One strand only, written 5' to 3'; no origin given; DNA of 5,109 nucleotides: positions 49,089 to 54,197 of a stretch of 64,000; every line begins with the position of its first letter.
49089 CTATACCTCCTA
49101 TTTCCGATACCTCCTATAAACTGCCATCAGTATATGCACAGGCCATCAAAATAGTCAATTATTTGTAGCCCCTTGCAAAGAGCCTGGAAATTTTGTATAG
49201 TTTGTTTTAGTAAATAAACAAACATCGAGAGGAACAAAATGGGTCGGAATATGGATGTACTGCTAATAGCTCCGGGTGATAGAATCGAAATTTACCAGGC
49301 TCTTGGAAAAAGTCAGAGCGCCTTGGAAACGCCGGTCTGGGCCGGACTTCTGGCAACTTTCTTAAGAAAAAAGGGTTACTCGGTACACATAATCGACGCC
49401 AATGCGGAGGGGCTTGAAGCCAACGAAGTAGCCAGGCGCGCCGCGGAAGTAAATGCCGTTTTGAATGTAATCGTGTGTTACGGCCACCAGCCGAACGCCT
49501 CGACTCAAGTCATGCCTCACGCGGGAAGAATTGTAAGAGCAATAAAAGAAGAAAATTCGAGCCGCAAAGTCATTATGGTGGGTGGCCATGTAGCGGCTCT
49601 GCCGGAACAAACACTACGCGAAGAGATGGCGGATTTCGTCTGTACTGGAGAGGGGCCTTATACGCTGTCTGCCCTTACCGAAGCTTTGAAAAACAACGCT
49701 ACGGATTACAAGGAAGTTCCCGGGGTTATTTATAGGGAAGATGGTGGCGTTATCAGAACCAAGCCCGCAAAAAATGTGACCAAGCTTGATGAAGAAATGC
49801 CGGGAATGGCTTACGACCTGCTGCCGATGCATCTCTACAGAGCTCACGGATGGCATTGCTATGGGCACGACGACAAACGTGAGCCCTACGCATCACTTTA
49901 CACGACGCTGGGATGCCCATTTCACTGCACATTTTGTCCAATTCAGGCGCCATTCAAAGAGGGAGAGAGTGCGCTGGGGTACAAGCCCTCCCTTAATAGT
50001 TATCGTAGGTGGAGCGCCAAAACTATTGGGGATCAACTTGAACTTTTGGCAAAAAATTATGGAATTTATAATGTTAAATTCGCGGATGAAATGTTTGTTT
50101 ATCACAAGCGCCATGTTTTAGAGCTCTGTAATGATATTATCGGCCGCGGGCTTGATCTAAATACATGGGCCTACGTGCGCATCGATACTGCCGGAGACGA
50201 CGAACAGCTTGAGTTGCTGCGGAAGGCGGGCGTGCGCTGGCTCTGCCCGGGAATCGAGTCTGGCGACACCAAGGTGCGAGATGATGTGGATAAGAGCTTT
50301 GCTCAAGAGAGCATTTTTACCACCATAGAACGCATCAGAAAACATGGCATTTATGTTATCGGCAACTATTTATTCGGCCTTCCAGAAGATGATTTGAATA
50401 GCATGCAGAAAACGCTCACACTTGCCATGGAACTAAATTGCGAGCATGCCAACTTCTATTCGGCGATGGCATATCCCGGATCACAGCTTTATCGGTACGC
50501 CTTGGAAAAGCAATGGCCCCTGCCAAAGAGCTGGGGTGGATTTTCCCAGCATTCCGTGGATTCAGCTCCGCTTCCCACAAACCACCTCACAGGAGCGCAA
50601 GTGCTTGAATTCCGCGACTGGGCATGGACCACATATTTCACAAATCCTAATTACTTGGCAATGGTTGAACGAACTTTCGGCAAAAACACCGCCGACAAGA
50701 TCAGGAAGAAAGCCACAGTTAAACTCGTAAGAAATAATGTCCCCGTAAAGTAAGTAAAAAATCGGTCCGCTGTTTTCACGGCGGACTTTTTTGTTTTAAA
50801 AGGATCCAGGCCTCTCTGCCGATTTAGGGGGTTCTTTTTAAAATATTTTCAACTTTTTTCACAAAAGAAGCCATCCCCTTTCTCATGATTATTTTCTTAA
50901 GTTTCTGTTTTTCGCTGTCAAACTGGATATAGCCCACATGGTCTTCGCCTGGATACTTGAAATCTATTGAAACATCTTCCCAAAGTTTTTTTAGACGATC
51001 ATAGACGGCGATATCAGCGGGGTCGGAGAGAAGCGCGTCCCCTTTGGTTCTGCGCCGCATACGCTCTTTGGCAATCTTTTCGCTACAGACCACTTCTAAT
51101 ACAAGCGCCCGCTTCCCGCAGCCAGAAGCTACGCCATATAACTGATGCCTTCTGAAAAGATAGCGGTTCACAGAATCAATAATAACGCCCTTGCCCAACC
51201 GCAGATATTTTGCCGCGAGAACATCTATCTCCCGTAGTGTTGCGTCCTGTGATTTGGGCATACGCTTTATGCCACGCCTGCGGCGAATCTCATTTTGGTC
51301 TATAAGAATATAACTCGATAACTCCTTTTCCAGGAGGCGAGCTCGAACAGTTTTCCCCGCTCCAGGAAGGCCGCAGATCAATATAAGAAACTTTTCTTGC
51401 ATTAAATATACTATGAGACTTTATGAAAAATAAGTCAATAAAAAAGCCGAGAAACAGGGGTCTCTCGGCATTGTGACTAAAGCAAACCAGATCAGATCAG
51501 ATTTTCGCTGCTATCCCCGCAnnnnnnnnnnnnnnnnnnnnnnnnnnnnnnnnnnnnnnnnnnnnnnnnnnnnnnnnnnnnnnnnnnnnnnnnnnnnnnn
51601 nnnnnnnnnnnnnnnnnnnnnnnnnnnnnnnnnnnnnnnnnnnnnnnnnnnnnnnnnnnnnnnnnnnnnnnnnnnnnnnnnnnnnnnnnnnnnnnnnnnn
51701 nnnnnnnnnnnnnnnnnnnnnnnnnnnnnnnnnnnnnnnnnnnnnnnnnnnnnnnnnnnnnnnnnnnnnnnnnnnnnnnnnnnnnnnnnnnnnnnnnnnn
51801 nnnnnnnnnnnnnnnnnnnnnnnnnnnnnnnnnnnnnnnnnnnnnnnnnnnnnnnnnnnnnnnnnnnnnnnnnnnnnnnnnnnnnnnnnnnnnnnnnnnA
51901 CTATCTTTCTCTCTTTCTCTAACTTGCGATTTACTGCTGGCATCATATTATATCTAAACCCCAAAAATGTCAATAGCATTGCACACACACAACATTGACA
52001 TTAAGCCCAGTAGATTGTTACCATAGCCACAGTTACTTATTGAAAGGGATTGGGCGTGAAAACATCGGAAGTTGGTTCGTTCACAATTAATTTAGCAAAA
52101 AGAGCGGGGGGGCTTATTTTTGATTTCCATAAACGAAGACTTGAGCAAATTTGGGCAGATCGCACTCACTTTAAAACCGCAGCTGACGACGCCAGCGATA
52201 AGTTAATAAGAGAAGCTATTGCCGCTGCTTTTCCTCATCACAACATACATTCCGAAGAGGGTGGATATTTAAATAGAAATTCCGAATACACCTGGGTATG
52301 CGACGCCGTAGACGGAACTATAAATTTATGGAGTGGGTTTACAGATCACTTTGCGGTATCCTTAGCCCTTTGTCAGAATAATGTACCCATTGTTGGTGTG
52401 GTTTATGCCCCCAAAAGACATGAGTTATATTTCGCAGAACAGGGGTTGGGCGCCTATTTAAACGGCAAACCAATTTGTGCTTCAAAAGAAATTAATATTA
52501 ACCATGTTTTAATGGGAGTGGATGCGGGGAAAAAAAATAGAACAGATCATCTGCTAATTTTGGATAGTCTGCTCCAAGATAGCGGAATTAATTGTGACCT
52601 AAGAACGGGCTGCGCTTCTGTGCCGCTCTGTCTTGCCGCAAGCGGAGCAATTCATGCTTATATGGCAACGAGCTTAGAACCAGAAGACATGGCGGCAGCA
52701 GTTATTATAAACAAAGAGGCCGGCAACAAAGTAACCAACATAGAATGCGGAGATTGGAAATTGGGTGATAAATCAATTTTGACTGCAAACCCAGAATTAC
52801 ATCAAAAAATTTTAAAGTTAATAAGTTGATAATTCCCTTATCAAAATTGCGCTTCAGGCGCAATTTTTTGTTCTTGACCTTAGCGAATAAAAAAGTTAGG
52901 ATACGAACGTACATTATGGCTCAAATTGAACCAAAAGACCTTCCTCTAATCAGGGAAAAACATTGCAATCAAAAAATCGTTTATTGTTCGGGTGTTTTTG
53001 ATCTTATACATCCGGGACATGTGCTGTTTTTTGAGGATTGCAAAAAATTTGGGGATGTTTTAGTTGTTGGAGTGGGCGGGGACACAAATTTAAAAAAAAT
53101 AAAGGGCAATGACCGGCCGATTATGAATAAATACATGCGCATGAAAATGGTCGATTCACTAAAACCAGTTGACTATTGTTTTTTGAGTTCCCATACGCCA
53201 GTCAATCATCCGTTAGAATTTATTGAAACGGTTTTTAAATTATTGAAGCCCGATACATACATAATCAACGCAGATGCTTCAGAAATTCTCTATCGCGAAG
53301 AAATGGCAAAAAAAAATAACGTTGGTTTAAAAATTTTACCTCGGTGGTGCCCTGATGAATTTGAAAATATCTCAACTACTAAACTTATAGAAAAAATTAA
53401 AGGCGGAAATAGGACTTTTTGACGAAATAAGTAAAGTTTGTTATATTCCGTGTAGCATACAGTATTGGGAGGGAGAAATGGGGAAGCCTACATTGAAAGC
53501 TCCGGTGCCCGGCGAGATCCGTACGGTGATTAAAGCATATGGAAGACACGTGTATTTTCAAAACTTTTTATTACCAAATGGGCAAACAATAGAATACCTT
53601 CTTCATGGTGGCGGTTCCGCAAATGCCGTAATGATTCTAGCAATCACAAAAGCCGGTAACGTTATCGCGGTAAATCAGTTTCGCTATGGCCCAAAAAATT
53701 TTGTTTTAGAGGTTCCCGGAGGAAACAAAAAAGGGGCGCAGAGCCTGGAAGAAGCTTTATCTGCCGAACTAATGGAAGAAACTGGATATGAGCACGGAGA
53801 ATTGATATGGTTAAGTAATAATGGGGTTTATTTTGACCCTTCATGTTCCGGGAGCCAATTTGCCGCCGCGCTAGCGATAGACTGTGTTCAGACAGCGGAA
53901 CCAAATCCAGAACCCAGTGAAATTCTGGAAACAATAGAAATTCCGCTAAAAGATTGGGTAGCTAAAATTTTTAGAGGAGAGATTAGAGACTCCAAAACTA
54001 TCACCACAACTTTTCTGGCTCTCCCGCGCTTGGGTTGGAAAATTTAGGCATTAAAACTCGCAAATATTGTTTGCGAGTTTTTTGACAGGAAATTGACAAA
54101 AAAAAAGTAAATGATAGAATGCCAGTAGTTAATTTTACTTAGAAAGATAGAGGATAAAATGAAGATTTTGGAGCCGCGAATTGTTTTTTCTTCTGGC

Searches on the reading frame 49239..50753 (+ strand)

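Call 10: search_protein_families(library=pfam, proteins=[window:49239-50753:+], max_evalue=0.00001)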
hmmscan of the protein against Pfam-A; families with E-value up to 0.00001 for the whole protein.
window:49239-50753:+ (504 aa): 2 families
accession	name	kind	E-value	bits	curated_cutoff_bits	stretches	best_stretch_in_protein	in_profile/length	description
PF02310.24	B12-binding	-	8.1e-16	58.4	32.1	1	31-146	13-120/121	B12 binding domain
PF04055.27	Radical_SAM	-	4.7e-15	56.6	29.5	1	221-395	2-165/166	Radical SAM superfamily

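Call 24: search_protein_families(library=ncbifam, proteins=[window:49239-50753:+], max_evalue=1e-8)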
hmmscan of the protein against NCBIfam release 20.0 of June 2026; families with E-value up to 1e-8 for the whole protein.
window:49239-50753:+ (504 aa): 19 families
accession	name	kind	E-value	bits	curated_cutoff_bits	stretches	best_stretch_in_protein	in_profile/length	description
TIGR03471.1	HpnJ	equivalog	5.1e-47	160.8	577.6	1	32-486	34-453/472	hopanoid biosynthesis associated radical SAM protein HpnJ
TIGR02026.1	BchE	equivalog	5.2e-34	117.9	481.35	1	19-424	9-390/497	magnesium-protoporphyrin IX monomethyl ester anaerobic oxidative cyclase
TIGR04295.1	B12_rSAM_oligo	hypoth_equivalog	3.9e-27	95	400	1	32-422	25-385/422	TIGR04295 family B12-binding domain-containing radical SAM protein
TIGR04479.1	bcpD_PhpK_rSAM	subfamily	1.8e-26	92.6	600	1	37-398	77-408/504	PhpK family radical SAM P-methyltransferase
TIGR04014.1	B12_SAM_MJ_0865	equivalog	3.5e-26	92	360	1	100-423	59-360/434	methyl-coenzyme M reductase glutamine C-methyltransferase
TIGR04072.2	rSAM_ladder_B12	equivalog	3.9e-24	85.1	360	1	35-424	21-375/443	lipid biosynthesis B12-binding/radical SAM protein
NF050148.1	rSAM_ApyD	equivalog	4.4e-24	84.8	750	1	98-395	93-362/645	RiPP biosynthesis radical SAM protein ApyD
NF038361.1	rSAM_Sden_1168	equivalog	7.2e-24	84.2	575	1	34-423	87-475/560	Sden_1168 family B12-binding radical SAM P-methyltransferase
NF033070.1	rSAM_AprD4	equivalog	3.9e-21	75.5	500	1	183-426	163-395/456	AprD4 family radical SAM diol-dehydratase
TIGR03975.1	rSAM_ocin_1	subfamily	3.3e-20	72.1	281.85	1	98-393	147-424/606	RiPP maturation radical SAM C-methyltransferase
TIGR04385.1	B12_rSAM_cofa1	equivalog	2.1e-19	70.1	450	1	32-397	20-362/438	B12 lower ligand biosynthesis radical SAM protein BzaD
TIGR04013.1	B12_SAM_MJ_1487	hypoth_equivalog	8.6e-19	67.6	251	1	42-234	6-168/382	TIGR04013 family B12-binding domain/radical SAM domain-containing protein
TIGR04367.1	HpnR_B12_rSAM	equivalog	1.7e-17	63.1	650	1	36-419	26-371/490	hopanoid C-3 methylase HpnR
TIGR04190.1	B12_SAM_Ta0216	equivalog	9.5e-13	47.6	500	1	37-400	42-395/554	TIGR04190 family B12-binding domain/radical SAM domain protein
NF040546.1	rSAM_CUAEP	equivalog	3.3e-11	42.5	500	1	36-394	17-336/468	CUAEP/CCAEP-tail radical SAM (seleno)protein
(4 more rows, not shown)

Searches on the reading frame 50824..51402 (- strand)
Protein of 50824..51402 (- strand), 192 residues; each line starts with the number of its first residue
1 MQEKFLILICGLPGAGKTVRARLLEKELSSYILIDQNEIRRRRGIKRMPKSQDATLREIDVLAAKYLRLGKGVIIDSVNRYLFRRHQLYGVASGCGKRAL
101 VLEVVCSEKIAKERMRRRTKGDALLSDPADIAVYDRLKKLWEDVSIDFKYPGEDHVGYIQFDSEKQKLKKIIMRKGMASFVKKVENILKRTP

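Call 10: search_protein_families(library=pfam, proteins=[window:50824-51402:-], max_evalue=0.00001)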
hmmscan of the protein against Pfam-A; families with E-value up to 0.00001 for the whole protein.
window:50824-51402:- (192 aa): 4 families
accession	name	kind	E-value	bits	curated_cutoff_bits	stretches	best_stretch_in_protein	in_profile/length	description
PF13671.12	AAA_33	-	2.7e-17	63.9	27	1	6-121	1-121/143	AAA domain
PF08433.16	KTI12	-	1.3e-10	41.7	22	1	6-129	3-125/271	Chromatin associated protein KTI12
PF13238.12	AAA_18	-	8.7e-08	33.1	29.4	1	7-122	1-115/128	AAA domain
PF06414.18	Zeta_toxin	-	8.2e-06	25.8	22.3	0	4-119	16-144/199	Zeta toxin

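Call 24: search_protein_families(library=ncbifam, proteins=[window:50824-51402:-], max_evalue=1e-8)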
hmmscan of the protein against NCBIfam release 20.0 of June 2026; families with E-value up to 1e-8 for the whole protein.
window:50824-51402:- (192 aa): 0 families

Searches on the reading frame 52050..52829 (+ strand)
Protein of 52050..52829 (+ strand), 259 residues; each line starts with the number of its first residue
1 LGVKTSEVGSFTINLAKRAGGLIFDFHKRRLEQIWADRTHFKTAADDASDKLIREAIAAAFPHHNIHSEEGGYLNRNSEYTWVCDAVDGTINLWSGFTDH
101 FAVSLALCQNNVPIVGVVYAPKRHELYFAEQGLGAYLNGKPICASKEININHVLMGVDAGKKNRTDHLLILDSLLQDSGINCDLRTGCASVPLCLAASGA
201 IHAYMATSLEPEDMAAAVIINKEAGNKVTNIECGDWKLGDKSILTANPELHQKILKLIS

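Call 10: search_protein_families(library=pfam, proteins=[window:52050-52829:+], max_evalue=0.00001)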
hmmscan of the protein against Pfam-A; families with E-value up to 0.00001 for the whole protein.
window:52050-52829:+ (259 aa): 1 family
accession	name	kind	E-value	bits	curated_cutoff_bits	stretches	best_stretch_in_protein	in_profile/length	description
PF00459.30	Inositol_P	-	1.2e-40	140.1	27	1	6-257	3-265/271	Inositol monophosphatase family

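Call 24: search_protein_families(library=ncbifam, proteins=[window:52050-52829:+], max_evalue=1e-8)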
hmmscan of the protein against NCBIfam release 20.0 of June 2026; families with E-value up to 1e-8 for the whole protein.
window:52050-52829:+ (259 aa): 6 families
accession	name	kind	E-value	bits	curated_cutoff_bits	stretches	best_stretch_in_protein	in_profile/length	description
TIGR02067.1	his_9_HisN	equivalog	2e-35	122.5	275.15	1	11-258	4-251/252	histidinol-phosphatase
NF009321.0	PRK12676.1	equivalog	2.9e-29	101.9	264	1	36-258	39-262/264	bifunctional fructose-bisphosphatase/inositol-phosphate phosphatase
NF008027.1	PRK10757.1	equivalog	1.1e-27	96.6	332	1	13-257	9-256/267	inositol-1-monophosphatase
TIGR01331.1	bisphos_cysQ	equivalog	1.6e-26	93.5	228.8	1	13-248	6-244/250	3'(2'),5'-bisphosphate nucleotidase CysQ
NF008182.0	PRK10931.1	equivalog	1.7e-12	47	379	1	14-231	7-223/246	3'(2'),5'-bisphosphate nucleotidase CysQ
NF010678.0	PRK14076.1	equivalog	2.6e-11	43.1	493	1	67-258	66-283/570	bifunctional NADP phosphatase/NAD kinase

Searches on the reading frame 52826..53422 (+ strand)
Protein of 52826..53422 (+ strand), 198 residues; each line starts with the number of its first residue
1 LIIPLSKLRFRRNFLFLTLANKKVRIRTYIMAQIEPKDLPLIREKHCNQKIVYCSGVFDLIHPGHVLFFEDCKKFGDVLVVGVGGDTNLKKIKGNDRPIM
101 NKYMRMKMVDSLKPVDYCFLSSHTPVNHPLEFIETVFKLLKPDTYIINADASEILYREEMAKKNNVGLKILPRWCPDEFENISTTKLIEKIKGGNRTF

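Call 10: search_protein_families(library=pfam, proteins=[window:52826-53422:+], max_evalue=0.00001)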
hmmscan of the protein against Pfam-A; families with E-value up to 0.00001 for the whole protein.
window:52826-53422:+ (198 aa): 1 family
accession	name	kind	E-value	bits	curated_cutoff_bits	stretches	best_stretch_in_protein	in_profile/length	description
PF01467.32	CTP_transf_like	-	2.7e-14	53.9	21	1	54-189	2-132/133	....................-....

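Call 24: search_protein_families(library=ncbifam, proteins=[window:52826-53422:+], max_evalue=1e-8)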
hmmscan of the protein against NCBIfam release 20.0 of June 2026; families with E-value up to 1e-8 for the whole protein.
window:52826-53422:+ (198 aa): 3 families
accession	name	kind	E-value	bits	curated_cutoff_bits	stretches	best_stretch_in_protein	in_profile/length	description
TIGR02199.1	rfaE_dom_II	equivalog_domain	4.5e-25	88.2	181.5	1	45-192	7-143/144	D-glycero-beta-D-manno-heptose 1-phosphate adenylyltransferase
NF008454.0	PRK11316.1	equivalog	6.3e-20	71.2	521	1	43-192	334-472/475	bifunctional D-glycero-beta-D-manno-heptose-7-phosphate kinase/D-glycero-beta-D-manno-heptose 1-phosphate adenylyltransferase HldE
TIGR00125.1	cyt_tran_rel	domain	2.5e-14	53.2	27.7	1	51-116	1-63/65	adenylyltransferase/cytidyltransferase family protein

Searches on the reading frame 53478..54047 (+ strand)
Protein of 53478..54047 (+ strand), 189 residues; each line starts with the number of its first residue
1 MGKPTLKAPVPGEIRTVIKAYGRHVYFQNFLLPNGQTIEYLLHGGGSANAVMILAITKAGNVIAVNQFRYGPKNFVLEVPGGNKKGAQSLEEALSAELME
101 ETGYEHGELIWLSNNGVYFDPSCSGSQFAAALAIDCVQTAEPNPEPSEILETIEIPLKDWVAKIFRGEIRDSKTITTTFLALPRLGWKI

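Call 24: search_protein_families(library=ncbifam, proteins=[window:53478-54047:+], max_evalue=1e-8)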
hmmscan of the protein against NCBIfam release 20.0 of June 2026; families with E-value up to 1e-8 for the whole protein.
window:53478-54047:+ (189 aa): 1 family
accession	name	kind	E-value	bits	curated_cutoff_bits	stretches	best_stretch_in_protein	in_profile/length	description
NF008736.0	PRK11762.1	equivalog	9.4e-14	51.3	169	1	32-182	31-178/186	ADP compounds hydrolase NudE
